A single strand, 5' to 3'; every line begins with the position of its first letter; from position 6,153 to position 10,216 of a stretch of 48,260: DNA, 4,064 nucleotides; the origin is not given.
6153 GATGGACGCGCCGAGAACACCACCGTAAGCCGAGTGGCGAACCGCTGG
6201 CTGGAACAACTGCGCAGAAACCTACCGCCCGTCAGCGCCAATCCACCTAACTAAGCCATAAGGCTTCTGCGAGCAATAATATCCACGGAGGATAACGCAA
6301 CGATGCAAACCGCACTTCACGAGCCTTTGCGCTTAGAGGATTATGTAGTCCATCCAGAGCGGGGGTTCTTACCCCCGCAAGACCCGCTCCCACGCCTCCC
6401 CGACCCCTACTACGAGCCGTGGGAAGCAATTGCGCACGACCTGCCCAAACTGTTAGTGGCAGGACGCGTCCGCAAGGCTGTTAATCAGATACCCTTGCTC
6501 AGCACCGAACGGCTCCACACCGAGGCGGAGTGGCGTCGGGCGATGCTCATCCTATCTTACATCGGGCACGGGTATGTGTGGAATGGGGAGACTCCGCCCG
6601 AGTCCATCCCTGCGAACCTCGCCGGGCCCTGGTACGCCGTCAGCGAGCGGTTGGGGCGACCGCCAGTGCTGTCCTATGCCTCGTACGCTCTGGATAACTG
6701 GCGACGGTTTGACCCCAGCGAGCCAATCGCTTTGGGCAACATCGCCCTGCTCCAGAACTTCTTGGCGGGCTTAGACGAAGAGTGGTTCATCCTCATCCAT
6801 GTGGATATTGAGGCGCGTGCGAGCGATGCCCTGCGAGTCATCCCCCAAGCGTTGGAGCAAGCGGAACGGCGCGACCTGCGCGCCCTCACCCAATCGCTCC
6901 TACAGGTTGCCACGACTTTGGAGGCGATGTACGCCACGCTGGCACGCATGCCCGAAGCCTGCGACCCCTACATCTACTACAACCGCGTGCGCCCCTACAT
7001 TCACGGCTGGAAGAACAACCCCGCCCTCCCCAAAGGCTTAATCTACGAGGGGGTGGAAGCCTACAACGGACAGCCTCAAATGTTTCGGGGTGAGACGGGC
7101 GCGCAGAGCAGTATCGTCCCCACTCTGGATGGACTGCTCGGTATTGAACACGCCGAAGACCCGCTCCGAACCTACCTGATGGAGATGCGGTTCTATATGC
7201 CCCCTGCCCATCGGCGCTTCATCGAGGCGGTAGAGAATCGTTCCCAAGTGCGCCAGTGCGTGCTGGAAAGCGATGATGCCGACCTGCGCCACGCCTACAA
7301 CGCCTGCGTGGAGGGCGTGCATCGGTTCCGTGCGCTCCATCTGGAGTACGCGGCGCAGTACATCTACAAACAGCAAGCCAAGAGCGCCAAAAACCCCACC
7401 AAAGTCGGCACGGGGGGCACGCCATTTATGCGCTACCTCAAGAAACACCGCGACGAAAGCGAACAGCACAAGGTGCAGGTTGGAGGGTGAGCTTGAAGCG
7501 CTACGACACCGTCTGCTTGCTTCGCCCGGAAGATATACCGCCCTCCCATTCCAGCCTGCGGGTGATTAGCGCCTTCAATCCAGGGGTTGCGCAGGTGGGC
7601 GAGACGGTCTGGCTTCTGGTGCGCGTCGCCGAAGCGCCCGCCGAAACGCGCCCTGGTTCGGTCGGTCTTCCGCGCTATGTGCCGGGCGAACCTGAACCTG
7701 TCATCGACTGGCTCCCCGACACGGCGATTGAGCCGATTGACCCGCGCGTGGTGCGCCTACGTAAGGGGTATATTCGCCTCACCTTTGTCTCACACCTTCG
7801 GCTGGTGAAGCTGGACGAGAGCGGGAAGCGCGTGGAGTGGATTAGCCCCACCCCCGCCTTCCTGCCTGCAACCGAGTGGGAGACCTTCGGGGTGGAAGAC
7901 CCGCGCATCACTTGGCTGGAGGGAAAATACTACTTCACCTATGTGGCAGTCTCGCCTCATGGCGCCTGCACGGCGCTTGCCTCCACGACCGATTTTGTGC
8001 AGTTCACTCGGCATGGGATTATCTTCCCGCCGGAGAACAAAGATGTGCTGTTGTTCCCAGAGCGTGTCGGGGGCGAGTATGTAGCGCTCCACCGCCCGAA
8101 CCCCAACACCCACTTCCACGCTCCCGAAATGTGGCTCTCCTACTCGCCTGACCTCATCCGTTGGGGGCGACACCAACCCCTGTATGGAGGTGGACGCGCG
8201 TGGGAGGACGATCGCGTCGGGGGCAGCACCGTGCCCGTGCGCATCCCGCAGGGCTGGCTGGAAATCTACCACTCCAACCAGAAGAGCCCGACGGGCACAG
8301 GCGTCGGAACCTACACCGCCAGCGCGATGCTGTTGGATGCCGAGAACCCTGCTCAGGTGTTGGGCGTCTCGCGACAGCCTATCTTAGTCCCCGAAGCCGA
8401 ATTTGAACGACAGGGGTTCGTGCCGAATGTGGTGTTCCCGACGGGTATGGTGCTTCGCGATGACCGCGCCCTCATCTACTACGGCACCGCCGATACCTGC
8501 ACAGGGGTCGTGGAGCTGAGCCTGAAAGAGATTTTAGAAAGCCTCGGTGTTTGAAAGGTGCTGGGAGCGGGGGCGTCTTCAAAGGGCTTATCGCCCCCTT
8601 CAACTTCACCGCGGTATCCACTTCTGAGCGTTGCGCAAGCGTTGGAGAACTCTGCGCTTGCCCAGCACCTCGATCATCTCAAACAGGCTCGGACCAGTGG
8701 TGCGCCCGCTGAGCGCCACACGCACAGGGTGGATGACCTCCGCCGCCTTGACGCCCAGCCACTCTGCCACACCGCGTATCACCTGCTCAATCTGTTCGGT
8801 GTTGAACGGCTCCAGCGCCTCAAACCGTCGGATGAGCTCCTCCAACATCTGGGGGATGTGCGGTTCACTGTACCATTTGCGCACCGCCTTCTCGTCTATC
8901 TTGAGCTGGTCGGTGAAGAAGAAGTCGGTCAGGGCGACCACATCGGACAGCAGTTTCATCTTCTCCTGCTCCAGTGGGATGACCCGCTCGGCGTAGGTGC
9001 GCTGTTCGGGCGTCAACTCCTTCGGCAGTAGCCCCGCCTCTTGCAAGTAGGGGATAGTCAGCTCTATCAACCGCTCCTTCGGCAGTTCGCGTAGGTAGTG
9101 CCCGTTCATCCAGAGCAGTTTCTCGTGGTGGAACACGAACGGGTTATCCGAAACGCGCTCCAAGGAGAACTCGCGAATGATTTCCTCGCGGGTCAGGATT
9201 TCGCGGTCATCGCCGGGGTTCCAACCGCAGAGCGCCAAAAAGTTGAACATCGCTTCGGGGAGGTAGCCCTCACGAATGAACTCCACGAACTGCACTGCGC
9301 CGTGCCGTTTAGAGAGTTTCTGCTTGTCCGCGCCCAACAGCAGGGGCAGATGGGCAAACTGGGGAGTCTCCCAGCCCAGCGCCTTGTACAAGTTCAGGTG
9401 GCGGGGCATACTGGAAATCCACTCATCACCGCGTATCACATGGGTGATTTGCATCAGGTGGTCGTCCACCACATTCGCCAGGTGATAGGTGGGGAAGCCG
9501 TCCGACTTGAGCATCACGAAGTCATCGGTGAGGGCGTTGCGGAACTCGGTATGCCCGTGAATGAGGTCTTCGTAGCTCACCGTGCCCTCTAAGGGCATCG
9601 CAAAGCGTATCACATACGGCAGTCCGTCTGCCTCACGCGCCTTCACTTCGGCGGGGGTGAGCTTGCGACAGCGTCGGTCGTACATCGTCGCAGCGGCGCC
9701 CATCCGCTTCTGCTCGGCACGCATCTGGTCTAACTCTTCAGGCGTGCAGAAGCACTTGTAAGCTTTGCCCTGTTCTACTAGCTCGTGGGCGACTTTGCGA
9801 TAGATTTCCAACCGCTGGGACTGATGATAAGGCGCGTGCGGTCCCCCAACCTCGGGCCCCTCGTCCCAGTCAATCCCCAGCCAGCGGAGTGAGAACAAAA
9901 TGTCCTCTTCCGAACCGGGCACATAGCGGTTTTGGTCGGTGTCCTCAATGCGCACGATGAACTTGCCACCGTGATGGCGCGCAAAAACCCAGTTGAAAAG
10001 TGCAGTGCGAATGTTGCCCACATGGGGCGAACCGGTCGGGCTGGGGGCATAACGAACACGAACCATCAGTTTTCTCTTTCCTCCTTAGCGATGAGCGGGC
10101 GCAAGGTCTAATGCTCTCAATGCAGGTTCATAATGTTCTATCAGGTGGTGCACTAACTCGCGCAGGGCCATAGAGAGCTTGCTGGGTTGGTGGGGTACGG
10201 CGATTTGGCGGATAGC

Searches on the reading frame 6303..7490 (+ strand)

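Call 67: search_protein_families(library=pfam, proteins=[window:6303-7490:+], max_evalue=0.000001)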
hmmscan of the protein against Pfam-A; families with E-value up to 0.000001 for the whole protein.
window:6303-7490:+ (395 aa): 1 family
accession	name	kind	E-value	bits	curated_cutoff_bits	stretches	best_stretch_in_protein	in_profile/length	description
PF01231.23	IDO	-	6.6e-118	394.5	26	1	11-388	2-411/412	Indoleamine 2,3-dioxygenase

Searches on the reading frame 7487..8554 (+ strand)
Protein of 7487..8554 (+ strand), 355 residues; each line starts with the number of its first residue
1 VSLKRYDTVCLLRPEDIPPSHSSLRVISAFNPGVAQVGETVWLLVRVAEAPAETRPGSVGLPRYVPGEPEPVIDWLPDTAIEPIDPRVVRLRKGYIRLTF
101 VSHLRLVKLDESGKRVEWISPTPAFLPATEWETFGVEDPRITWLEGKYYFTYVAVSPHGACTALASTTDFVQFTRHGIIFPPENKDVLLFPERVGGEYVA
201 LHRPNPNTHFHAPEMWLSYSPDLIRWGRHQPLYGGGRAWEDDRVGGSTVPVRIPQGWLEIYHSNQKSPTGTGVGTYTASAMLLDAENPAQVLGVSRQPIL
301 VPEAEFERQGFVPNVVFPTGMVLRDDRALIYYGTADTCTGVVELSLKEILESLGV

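Call 67: search_protein_families(library=pfam, proteins=[window:7487-8554:+], max_evalue=0.000001)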
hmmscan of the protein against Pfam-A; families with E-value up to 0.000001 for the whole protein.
window:7487-8554:+ (355 aa): 1 family
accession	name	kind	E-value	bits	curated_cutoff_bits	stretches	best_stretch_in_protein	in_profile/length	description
PF04041.19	Glyco_hydro_130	-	1.5e-52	179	26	1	108-351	70-316/320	beta-1,4-mannooligosaccharide phosphorylase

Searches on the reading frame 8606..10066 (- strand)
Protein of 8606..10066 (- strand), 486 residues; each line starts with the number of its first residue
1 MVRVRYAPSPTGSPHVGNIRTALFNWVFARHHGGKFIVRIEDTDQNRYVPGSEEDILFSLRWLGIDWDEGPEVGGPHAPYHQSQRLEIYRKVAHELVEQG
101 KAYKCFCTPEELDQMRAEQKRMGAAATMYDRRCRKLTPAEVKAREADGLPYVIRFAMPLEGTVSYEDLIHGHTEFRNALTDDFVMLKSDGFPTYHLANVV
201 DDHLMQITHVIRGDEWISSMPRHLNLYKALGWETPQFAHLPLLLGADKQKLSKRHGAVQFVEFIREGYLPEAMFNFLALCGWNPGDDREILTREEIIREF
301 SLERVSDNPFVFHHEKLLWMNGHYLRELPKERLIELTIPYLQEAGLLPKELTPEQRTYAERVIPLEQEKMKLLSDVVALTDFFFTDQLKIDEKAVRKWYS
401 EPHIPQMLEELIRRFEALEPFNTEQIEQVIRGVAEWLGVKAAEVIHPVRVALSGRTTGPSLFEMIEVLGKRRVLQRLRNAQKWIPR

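Call 67: search_protein_families(library=pfam, proteins=[window:8606-10066:-], max_evalue=0.000001)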
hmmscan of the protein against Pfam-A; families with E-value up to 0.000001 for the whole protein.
window:8606-10066:- (486 aa): 2 families
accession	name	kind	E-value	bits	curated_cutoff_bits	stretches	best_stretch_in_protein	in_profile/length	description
PF00749.27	tRNA-synt_1c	-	1.2e-109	366.5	23.4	1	1-319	1-314/314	tRNA synthetases class I (E and Q), catalytic domain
PF19269.4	Anticodon_2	-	2e-36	125.9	23.6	1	333-480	2-140/141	Anticodon binding domain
